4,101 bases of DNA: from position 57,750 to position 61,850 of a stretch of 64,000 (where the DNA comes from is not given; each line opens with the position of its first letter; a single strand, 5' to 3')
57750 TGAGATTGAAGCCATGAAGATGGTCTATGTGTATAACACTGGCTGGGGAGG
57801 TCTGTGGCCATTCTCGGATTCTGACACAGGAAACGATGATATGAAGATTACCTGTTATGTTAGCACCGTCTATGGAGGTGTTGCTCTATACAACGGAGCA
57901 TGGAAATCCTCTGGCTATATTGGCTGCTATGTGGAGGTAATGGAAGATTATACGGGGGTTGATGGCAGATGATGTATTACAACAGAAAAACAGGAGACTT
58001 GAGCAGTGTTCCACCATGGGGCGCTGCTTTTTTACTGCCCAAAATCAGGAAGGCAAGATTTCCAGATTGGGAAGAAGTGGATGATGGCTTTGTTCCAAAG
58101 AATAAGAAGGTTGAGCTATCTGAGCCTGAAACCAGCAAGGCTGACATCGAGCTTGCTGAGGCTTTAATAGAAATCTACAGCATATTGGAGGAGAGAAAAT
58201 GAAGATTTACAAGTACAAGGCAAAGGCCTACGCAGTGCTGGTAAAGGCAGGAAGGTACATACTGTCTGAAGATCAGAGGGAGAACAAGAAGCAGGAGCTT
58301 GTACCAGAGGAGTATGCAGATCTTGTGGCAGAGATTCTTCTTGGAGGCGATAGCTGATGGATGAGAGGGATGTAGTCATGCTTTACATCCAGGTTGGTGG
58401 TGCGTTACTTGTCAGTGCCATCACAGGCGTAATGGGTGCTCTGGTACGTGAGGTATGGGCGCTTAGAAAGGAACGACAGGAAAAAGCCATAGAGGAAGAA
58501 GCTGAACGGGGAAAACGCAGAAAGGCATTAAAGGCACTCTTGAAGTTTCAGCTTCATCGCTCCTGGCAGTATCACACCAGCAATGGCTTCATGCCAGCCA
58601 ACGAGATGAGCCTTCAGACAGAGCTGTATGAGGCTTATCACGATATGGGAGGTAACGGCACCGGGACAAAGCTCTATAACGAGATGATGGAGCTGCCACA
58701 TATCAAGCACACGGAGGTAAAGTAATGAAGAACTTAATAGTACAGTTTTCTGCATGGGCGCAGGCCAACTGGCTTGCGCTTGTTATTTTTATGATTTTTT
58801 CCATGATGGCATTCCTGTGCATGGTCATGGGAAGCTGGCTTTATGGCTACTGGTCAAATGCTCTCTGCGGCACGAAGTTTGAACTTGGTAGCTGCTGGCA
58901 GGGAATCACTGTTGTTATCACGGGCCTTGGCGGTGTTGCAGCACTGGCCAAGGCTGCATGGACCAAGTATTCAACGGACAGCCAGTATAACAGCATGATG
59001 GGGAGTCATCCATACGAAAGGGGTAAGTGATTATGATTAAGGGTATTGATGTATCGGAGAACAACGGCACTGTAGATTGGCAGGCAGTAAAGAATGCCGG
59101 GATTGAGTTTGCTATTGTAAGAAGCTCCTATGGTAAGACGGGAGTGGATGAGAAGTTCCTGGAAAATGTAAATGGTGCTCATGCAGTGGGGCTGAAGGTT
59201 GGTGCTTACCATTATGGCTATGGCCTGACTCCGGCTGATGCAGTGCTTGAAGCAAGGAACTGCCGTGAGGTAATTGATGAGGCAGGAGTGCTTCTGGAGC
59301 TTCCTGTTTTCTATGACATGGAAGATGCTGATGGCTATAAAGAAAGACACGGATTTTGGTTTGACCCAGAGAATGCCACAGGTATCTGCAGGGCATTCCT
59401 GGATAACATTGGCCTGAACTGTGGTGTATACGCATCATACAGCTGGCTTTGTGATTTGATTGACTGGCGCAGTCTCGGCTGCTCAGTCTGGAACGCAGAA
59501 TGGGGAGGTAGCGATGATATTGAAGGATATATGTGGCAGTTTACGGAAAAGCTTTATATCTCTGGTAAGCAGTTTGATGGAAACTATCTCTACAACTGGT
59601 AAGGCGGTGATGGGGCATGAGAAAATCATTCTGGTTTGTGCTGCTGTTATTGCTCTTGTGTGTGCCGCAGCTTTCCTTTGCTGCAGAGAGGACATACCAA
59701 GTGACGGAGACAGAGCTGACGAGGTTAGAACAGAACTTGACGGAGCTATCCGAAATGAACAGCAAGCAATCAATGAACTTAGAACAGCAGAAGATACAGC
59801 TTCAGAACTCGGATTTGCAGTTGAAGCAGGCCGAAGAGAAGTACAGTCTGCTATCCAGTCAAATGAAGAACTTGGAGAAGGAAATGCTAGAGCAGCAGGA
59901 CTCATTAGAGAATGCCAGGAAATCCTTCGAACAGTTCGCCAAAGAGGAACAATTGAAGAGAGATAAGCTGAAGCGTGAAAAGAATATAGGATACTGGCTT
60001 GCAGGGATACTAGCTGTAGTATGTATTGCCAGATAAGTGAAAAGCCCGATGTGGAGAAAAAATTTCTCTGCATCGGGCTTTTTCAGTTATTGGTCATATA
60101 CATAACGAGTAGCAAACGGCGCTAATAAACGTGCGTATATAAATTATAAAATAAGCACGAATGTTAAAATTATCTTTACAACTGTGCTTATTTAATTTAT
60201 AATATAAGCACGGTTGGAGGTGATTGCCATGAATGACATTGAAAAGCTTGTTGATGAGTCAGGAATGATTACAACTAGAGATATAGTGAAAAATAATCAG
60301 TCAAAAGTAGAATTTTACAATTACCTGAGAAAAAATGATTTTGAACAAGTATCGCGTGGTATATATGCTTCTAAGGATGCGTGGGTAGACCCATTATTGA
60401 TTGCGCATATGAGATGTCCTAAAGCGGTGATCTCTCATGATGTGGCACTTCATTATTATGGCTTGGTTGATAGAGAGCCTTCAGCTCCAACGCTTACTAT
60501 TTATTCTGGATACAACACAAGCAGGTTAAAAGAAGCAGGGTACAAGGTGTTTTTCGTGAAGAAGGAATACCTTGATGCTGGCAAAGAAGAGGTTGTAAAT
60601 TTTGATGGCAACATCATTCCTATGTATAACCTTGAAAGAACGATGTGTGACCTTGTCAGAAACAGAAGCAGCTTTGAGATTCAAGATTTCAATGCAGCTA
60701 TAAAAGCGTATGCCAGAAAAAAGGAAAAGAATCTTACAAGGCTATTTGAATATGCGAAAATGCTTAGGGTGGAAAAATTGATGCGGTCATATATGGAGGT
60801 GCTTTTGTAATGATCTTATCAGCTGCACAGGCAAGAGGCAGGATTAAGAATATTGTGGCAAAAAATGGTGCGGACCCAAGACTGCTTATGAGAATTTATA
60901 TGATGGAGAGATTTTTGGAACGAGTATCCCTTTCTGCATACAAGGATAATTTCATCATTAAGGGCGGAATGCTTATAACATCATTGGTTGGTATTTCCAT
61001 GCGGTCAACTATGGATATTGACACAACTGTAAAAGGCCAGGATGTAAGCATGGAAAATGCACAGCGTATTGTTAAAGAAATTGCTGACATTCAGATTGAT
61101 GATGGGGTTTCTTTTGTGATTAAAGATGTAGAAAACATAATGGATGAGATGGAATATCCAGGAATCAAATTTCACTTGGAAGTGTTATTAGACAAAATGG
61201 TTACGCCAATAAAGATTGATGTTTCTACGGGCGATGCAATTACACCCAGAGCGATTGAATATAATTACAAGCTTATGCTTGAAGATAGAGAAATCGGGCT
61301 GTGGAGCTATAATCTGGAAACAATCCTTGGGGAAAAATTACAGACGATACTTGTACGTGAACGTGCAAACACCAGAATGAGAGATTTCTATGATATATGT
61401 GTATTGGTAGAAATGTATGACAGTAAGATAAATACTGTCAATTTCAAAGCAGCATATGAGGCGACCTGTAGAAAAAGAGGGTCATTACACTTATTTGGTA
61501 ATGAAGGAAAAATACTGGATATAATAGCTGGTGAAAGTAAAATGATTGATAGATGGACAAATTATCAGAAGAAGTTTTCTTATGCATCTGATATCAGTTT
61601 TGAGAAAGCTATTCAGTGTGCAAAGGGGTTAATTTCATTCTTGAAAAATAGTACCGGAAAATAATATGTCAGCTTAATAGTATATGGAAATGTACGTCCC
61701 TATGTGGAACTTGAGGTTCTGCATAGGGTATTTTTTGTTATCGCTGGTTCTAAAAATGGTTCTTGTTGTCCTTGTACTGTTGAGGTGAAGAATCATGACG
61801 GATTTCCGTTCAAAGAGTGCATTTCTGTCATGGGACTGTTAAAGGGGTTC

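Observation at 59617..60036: Signal peptide + coiled-coil + C-terminal anchor protein at the end of the lysis cassette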

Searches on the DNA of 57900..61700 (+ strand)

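Call 6: search_dna_similar(query=window:57900-61700:+, collection=phages, mode=distant)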
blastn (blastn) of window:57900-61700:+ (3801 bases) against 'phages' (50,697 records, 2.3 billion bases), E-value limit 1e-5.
No match.

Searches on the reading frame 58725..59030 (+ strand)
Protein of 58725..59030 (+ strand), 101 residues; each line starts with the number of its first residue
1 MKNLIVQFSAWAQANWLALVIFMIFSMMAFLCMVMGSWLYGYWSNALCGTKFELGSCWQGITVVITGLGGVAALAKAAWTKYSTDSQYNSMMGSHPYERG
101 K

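Call 3: search_protein_families(library=pfam, proteins=[window:58725-59030:+], max_evalue=0.1)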
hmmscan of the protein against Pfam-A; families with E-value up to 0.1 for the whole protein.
window:58725-59030:+ (101 aa): 1 family
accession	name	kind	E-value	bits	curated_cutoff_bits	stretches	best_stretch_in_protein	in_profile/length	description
PF02990.21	EMP70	-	0.018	14.1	27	1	9-83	325-398/517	Endomembrane protein 70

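Call 4: search_protein_families(library=phrogs, proteins=[window:58725-59030:+], max_evalue=0.1)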
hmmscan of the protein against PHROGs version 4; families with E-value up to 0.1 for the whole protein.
window:58725-59030:+ (101 aa): 2 families
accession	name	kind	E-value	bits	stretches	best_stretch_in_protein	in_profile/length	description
phrog_28789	-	unknown function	3e-34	118.5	1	1-96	1-96/111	-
phrog_944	-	moron, auxiliary metabolic gene and host takeover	0.073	13.8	1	11-74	116-168/235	membrane protein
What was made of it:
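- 58725..59030 (+): Putative holin, 101 aa with two hydrophobic segments (context only, not part of the pair). It matches phrog_28789 (function unknown) at E 3e-34 (call 4).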
